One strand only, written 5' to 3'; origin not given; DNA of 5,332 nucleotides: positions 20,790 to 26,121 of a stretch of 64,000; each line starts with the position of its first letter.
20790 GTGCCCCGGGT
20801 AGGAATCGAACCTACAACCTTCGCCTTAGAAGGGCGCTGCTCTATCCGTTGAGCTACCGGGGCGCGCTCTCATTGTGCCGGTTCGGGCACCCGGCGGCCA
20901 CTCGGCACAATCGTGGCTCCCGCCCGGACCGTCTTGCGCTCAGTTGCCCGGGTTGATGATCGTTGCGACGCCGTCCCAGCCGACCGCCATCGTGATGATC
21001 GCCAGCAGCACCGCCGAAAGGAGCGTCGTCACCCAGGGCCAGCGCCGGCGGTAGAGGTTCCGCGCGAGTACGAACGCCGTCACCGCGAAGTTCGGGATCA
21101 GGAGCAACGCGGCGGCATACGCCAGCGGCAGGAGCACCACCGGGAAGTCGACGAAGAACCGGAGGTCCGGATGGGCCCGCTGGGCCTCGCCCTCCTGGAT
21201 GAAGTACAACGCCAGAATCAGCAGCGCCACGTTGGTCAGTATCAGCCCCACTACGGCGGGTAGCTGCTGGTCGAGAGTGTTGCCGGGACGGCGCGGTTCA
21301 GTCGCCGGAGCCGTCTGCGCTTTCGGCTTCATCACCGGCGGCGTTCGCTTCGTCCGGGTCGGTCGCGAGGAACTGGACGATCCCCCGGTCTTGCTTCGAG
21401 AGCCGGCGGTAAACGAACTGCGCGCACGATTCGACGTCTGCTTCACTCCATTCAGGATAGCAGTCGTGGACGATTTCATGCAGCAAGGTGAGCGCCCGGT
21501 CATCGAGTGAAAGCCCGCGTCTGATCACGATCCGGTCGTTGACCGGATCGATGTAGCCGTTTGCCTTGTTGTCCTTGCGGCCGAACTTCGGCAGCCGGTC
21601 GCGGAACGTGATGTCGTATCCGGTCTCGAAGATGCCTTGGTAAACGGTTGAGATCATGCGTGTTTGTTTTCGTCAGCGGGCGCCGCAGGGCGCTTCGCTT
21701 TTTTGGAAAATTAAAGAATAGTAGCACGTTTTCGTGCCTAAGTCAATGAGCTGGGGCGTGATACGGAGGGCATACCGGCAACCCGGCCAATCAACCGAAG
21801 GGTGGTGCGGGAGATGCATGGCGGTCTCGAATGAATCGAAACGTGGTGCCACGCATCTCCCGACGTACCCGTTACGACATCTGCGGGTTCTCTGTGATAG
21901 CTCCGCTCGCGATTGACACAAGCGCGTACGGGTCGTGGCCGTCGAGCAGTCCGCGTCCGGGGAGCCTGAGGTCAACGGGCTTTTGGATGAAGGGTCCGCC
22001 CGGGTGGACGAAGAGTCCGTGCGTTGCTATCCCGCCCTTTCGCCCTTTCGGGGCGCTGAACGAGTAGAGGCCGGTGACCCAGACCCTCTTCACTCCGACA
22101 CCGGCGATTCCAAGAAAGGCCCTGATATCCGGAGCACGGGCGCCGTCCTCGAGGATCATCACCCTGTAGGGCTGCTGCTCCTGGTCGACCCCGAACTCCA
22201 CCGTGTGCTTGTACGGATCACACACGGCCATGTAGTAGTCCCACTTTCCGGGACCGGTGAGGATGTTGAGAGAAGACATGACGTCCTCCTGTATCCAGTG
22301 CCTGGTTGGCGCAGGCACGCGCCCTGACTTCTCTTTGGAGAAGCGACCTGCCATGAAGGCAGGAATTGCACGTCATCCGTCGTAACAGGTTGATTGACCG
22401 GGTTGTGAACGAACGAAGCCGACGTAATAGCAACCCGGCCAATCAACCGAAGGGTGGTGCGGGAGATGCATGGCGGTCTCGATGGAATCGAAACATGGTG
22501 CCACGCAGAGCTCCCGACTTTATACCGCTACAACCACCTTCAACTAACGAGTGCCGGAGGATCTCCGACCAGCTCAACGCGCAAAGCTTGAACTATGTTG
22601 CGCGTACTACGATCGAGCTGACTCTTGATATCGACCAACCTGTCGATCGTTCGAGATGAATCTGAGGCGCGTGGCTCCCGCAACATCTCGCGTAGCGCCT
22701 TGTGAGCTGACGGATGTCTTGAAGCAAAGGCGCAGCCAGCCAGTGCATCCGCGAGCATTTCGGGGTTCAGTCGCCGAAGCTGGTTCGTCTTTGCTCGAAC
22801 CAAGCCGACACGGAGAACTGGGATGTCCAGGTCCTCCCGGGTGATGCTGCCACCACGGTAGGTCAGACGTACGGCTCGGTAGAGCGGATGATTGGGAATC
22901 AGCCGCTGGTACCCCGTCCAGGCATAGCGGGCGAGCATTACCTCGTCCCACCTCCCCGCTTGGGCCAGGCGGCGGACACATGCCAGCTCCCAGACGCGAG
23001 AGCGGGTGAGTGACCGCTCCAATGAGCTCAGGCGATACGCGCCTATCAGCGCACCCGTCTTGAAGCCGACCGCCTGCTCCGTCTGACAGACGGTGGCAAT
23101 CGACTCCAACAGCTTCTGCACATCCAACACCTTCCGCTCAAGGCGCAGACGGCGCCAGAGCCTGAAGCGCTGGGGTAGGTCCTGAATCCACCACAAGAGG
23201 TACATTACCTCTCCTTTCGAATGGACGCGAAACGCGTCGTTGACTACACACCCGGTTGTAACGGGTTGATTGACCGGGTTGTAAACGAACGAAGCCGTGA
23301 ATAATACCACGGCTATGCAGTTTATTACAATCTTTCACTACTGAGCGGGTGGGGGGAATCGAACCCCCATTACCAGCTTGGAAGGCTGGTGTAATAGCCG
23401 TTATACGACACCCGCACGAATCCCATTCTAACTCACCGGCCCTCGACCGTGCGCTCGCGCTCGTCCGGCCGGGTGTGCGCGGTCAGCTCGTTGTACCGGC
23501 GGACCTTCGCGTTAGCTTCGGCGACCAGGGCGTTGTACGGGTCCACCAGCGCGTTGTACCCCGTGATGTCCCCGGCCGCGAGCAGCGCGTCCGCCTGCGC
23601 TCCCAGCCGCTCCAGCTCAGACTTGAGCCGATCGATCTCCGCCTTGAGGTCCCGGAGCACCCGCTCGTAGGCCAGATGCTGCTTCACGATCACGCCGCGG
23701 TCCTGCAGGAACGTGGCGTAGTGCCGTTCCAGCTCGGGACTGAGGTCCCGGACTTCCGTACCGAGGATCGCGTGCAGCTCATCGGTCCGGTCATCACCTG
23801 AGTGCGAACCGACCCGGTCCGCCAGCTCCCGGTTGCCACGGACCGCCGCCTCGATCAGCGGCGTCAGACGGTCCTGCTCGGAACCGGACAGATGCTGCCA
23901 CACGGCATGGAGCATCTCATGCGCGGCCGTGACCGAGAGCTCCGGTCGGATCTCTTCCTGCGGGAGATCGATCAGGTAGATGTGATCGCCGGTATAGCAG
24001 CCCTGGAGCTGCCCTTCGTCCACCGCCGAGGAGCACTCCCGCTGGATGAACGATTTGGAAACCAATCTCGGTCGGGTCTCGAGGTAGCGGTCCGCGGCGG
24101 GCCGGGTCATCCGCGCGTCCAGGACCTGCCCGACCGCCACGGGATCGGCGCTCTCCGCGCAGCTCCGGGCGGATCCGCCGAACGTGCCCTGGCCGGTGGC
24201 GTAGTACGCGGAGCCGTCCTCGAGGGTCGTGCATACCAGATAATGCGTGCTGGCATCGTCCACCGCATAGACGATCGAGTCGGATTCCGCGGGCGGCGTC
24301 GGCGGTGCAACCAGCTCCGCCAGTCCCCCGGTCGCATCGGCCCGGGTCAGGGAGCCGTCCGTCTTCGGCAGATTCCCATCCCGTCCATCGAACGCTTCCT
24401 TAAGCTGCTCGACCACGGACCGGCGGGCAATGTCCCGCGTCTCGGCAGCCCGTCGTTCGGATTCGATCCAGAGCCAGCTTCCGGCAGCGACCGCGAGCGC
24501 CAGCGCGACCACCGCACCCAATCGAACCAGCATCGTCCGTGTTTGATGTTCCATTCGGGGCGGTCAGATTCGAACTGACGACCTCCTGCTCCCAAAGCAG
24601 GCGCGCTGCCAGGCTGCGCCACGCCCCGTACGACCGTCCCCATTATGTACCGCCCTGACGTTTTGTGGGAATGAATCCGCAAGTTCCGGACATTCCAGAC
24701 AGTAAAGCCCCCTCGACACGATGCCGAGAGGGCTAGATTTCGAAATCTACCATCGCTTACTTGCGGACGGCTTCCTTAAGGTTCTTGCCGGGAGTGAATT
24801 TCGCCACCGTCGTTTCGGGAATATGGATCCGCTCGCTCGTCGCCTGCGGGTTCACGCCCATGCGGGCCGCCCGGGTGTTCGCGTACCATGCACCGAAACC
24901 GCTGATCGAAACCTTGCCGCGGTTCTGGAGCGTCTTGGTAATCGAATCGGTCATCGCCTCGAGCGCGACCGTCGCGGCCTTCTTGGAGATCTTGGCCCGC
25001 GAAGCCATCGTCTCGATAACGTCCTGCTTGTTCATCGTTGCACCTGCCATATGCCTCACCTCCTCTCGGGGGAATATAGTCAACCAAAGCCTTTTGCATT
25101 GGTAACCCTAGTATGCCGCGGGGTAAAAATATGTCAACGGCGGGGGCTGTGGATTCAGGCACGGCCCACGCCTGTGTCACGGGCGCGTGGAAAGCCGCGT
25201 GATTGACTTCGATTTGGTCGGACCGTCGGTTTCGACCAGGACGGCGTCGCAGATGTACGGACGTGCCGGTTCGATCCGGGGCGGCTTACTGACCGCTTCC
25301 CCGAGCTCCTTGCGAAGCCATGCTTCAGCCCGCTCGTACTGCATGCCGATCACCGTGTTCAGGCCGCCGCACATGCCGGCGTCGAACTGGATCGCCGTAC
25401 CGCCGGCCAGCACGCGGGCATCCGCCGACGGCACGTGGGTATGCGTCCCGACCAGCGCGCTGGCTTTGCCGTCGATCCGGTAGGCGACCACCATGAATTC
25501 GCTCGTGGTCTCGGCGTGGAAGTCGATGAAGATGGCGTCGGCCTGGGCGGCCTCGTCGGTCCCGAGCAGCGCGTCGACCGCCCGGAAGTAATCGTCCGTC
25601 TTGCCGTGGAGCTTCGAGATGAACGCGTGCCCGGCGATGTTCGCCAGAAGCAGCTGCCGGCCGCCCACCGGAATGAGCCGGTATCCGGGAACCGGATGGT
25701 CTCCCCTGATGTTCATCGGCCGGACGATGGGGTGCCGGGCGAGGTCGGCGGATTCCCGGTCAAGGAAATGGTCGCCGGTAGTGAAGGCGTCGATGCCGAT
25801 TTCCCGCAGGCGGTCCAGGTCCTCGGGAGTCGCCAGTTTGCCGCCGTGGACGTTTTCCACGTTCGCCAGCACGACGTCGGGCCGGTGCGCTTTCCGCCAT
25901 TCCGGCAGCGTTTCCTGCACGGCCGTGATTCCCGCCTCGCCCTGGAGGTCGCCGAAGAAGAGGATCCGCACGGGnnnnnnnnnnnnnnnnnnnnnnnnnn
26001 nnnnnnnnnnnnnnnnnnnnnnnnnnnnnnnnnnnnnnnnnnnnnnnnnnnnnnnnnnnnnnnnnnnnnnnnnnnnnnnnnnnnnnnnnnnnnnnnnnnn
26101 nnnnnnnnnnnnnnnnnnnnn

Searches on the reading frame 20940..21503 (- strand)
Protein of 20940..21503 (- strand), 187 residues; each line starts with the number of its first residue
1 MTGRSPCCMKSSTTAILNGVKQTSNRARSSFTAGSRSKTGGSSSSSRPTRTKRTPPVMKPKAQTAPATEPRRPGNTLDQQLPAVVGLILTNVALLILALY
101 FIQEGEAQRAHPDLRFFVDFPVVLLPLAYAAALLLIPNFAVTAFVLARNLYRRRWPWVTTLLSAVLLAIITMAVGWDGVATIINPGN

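Call 75: search_protein_families(library=pfam, proteins=[window:20940-21503:-], max_evalue=0.001)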
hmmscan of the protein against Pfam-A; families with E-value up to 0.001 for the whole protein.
window:20940-21503:- (187 aa): 1 family
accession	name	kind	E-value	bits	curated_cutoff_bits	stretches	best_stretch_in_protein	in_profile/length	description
PF07331.16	TctB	-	8.6e-06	26.4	29.1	1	74-170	30-124/137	Tripartite tricarboxylate transporter TctB family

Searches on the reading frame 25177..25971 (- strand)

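Call 75: search_protein_families(library=pfam, proteins=[window:25177-25971:-], max_evalue=0.001)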
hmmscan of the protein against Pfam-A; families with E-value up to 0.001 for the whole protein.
window:25177-25971:- (264 aa): 2 families
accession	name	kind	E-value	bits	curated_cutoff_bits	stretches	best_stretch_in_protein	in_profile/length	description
PF13277.11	YmdB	-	8.7e-60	202.5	27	1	4-259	1-252/253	YmdB-like protein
PF00149.33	Metallophos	-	0.00025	22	21.5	1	1-181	1-191/191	Calcineurin-like phosphoesterase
